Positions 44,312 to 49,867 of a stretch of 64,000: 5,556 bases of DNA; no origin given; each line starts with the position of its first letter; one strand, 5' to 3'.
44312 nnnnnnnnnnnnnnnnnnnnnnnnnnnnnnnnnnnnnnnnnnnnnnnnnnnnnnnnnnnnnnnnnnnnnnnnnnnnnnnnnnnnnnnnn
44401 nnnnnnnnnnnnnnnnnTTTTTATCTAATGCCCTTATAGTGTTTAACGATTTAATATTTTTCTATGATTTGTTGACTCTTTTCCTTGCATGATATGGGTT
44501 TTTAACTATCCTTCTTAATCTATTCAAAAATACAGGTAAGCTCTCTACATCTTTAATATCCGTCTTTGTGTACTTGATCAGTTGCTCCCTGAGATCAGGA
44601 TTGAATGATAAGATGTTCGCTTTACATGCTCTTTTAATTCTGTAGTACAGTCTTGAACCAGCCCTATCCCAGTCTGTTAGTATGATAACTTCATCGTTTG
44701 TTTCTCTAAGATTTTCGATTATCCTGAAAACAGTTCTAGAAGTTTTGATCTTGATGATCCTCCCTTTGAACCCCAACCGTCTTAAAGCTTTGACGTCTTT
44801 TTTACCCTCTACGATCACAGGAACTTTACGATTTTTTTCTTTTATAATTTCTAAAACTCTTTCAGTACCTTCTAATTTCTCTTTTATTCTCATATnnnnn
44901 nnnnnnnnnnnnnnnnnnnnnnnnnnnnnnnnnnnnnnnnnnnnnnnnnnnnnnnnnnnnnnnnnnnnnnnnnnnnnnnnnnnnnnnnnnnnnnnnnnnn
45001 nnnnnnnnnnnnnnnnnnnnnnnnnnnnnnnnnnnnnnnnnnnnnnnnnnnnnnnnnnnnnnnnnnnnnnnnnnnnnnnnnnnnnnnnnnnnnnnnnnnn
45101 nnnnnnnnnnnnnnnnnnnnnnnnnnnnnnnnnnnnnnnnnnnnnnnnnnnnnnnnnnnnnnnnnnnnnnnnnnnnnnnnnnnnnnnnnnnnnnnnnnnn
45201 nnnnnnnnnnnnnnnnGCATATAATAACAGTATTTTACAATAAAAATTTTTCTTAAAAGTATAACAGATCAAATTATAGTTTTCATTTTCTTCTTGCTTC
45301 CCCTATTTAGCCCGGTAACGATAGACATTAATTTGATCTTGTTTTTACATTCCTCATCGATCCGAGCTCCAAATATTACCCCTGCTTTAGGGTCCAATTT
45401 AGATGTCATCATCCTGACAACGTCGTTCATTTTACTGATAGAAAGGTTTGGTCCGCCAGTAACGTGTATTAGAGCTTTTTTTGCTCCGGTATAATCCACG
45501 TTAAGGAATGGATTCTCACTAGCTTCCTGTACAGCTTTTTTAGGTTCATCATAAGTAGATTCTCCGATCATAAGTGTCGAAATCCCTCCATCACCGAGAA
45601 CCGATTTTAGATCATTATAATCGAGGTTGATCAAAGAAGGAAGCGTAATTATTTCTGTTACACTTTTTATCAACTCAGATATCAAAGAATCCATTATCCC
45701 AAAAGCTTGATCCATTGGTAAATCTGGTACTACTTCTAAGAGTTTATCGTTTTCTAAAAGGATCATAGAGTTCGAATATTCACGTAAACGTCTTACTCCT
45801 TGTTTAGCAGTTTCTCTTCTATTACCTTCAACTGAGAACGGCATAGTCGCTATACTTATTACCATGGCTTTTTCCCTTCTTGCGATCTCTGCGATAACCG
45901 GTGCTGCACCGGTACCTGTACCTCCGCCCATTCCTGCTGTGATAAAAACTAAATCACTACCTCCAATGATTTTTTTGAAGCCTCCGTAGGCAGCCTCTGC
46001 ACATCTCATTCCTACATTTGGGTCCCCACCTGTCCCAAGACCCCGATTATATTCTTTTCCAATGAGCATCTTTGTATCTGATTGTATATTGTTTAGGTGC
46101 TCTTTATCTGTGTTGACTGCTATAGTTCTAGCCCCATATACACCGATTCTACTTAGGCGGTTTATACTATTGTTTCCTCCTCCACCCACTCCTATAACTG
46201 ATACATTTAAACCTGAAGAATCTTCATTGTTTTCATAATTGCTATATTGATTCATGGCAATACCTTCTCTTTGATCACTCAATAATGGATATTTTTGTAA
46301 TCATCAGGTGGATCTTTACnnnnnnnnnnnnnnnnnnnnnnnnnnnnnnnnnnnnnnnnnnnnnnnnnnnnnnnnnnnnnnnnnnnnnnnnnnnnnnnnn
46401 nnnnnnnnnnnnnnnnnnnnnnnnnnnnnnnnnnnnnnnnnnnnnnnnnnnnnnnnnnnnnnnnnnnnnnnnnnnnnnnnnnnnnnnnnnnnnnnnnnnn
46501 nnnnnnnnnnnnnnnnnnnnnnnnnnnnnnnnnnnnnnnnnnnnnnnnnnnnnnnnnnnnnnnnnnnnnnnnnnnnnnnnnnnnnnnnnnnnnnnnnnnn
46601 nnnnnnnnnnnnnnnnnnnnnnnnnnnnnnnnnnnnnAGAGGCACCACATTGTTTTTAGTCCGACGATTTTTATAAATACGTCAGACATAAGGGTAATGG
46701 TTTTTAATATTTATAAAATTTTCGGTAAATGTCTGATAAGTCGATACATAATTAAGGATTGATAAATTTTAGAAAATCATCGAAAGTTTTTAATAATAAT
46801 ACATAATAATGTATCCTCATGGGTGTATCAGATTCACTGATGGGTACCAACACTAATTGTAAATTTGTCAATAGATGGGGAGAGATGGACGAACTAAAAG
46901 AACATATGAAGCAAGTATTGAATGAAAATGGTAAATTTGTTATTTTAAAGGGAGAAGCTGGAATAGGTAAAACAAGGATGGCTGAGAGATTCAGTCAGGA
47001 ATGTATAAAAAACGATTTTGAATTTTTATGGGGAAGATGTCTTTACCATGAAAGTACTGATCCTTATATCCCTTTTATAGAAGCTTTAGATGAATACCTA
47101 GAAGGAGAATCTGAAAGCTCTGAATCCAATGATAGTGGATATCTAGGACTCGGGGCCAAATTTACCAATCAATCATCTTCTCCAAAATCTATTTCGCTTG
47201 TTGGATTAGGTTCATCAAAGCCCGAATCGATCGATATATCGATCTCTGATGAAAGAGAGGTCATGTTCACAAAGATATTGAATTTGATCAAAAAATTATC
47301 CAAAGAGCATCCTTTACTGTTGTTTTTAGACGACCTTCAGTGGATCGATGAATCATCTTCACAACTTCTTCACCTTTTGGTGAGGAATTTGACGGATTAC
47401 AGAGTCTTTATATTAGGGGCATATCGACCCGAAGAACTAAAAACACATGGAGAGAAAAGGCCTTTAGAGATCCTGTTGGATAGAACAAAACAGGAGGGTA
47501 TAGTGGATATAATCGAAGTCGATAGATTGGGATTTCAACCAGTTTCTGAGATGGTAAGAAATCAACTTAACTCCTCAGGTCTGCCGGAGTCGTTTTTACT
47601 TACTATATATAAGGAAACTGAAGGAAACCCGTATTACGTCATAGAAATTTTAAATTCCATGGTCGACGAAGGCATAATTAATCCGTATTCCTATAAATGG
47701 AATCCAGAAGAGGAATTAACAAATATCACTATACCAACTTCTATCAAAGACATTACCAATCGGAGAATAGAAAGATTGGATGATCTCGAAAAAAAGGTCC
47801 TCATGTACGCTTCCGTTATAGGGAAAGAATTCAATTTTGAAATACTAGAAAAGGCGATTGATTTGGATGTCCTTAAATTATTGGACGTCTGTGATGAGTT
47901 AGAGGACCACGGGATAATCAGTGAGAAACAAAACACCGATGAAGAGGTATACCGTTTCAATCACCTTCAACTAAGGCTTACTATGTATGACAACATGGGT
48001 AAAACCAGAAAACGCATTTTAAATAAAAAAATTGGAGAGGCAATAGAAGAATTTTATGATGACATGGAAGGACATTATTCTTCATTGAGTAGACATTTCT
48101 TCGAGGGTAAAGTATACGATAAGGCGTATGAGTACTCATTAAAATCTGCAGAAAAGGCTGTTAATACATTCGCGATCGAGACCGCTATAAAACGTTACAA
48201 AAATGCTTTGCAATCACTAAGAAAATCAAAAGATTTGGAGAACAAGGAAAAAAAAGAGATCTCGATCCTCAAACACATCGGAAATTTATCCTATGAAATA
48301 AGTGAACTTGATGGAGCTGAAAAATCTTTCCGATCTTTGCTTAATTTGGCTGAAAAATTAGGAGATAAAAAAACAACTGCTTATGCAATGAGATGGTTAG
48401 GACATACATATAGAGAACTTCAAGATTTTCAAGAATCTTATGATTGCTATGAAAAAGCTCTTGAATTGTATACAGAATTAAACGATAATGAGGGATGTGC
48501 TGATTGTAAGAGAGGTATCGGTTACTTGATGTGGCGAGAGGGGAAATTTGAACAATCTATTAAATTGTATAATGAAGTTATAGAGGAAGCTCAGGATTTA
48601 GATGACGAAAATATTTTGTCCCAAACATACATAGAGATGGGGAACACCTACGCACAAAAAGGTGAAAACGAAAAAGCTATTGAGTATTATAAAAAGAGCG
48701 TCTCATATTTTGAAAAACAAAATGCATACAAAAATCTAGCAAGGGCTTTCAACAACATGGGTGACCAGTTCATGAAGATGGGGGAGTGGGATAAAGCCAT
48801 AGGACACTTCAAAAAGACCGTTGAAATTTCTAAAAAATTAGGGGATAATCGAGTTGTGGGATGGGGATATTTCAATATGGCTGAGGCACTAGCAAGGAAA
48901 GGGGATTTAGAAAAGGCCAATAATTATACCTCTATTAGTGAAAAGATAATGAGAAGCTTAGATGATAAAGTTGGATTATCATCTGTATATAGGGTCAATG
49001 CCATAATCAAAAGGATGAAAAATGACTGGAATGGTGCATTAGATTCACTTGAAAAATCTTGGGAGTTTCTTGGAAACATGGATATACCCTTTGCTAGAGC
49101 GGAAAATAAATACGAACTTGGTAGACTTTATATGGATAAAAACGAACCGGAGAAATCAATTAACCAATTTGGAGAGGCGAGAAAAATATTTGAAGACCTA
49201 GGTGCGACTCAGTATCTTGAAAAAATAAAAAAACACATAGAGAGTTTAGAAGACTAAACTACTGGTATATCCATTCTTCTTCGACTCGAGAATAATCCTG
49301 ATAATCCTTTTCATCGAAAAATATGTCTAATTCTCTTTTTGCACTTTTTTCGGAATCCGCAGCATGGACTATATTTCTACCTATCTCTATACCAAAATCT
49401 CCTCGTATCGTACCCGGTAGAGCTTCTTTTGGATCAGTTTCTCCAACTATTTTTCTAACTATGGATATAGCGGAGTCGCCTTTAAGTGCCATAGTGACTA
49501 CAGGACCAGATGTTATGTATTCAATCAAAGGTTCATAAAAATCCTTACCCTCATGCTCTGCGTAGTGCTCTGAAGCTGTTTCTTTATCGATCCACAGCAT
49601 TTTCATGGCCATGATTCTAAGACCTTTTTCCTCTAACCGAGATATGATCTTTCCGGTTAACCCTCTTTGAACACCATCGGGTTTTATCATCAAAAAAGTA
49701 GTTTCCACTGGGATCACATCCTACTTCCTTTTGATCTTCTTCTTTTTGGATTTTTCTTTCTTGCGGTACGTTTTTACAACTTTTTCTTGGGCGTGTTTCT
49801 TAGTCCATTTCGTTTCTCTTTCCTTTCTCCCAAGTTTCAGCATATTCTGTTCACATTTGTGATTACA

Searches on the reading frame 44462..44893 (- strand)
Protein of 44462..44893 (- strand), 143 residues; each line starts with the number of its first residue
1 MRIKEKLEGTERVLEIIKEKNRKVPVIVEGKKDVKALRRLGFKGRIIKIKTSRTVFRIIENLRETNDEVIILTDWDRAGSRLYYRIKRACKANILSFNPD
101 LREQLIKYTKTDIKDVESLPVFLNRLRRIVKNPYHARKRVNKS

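Call 23: search_protein_families(library=pfam, proteins=[window:44462-44893:-], max_evalue=0.00001)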
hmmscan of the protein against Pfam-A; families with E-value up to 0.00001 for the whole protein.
window:44462-44893:- (143 aa): 2 families
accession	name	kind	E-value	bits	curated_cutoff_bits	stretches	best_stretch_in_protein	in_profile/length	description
PF01751.28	Toprim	-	4.5e-10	40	23.1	1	26-92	3-86/96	Toprim domain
PF13662.12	Toprim_4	-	2.8e-07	31.1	25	1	26-91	4-75/85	Toprim domain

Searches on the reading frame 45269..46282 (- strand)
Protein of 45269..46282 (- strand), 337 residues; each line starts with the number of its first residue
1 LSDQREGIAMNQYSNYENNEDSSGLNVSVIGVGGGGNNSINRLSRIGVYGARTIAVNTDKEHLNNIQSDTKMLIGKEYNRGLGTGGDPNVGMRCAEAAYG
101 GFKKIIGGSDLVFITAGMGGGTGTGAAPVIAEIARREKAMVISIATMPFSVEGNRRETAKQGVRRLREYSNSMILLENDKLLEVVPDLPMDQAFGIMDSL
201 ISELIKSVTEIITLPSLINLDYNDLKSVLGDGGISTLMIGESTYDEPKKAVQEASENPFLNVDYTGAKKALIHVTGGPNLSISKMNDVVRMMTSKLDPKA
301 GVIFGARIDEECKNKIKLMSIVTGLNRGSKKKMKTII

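Call 23: search_protein_families(library=pfam, proteins=[window:45269-46282:-], max_evalue=0.00001)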
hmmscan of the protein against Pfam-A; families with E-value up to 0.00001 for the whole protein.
window:45269-46282:- (337 aa): 2 families
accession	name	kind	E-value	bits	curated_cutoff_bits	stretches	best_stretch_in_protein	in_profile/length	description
PF00091.31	Tubulin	-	1e-41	143.8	33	1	27-185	2-189/190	Tubulin/FtsZ family, GTPase domain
PF12327.13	FtsZ_C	-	2.2e-22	79.6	27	1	236-325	4-94/95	FtsZ family, C-terminal domain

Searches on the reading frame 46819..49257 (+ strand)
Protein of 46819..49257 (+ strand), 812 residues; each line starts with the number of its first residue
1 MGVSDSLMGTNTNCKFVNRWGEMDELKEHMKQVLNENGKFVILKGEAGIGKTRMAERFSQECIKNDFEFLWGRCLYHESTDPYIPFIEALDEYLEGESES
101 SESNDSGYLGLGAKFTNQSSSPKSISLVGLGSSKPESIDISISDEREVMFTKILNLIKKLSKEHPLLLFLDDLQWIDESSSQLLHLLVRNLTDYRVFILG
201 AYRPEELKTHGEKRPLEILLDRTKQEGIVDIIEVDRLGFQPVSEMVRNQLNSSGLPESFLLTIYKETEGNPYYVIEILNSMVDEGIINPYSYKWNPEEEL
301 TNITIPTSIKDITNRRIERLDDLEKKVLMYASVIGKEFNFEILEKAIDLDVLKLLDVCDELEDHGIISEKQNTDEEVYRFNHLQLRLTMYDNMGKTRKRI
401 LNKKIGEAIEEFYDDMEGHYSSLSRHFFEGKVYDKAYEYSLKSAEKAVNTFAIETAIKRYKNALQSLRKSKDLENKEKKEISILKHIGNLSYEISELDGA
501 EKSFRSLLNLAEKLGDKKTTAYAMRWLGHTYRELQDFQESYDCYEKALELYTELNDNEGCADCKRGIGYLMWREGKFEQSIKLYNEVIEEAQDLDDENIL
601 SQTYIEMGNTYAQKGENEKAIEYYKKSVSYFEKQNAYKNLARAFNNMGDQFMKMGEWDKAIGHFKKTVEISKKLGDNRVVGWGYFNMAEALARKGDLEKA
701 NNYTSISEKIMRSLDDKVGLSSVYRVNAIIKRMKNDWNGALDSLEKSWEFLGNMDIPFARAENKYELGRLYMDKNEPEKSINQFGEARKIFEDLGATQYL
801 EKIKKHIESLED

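Call 23: search_protein_families(library=pfam, proteins=[window:46819-49257:+], max_evalue=0.00001)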
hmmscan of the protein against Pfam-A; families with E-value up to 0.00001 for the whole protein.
window:46819-49257:+ (812 aa): 14 families
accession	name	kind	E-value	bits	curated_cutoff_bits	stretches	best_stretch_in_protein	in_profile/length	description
PF13424.12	TPR_12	-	3.5e-35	120.5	30.1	4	520-589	2-73/77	Tetratricopeptide repeat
PF07719.23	TPR_2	-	8e-27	91.6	27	0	521-551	1-31/34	Tetratricopeptide repeat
PF00515.34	TPR_1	-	3.8e-23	80.7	27.8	0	523-550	3-30/34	Tetratricopeptide repeat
PF13191.12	AAA_16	-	5.5e-23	82.7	32.6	1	15-198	1-166/167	AAA ATPase domain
PF13176.12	TPR_7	-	3.5e-17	61.4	27.9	0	527-558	5-36/36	Tetratricopeptide repeat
PF13181.12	TPR_8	-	3.4e-14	52.2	25.7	0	602-630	2-30/34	Tetratricopeptide repeat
PF14938.12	SNAP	-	5.3e-14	52.8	25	0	593-712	67-187/282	Soluble NSF attachment protein, SNAP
PF13414.12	TPR_11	-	2.4e-12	46.8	26.8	0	608-628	1-21/42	TPR repeat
PF17874.7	TPR_MalT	-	2.3e-10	40.7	45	1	568-746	47-227/336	MalT-like TPR region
PF13374.12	TPR_10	-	3.3e-09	36.9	27.5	0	520-554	1-35/42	Tetratricopeptide repeat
PF13428.12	TPR_14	-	4.8e-08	33.4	23.5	0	525-551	5-31/44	Tetratricopeptide repeat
PF13432.12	TPR_16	-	8.6e-08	32.9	32.7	0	527-592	3-62/65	Tetratricopeptide repeat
PF14559.12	TPR_19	-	1.3e-06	29.1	25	0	544-593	7-57/68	Tetratricopeptide repeat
PF13174.12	TPR_6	-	1.8e-06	28.7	26.3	0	647-668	6-27/33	Tetratricopeptide repeat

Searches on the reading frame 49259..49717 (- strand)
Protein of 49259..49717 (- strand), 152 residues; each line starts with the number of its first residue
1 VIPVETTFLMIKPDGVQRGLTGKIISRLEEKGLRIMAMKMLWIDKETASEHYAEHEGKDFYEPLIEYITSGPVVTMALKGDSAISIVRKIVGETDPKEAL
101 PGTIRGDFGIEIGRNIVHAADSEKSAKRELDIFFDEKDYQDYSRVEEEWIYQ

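Call 23: search_protein_families(library=pfam, proteins=[window:49259-49717:-], max_evalue=0.00001)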
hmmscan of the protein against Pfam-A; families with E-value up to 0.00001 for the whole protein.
window:49259-49717:- (152 aa): 1 family
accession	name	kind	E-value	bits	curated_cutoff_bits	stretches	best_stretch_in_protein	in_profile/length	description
PF00334.24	NDK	-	1.4e-56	190.6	27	1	5-138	1-134/135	Nucleoside diphosphate kinase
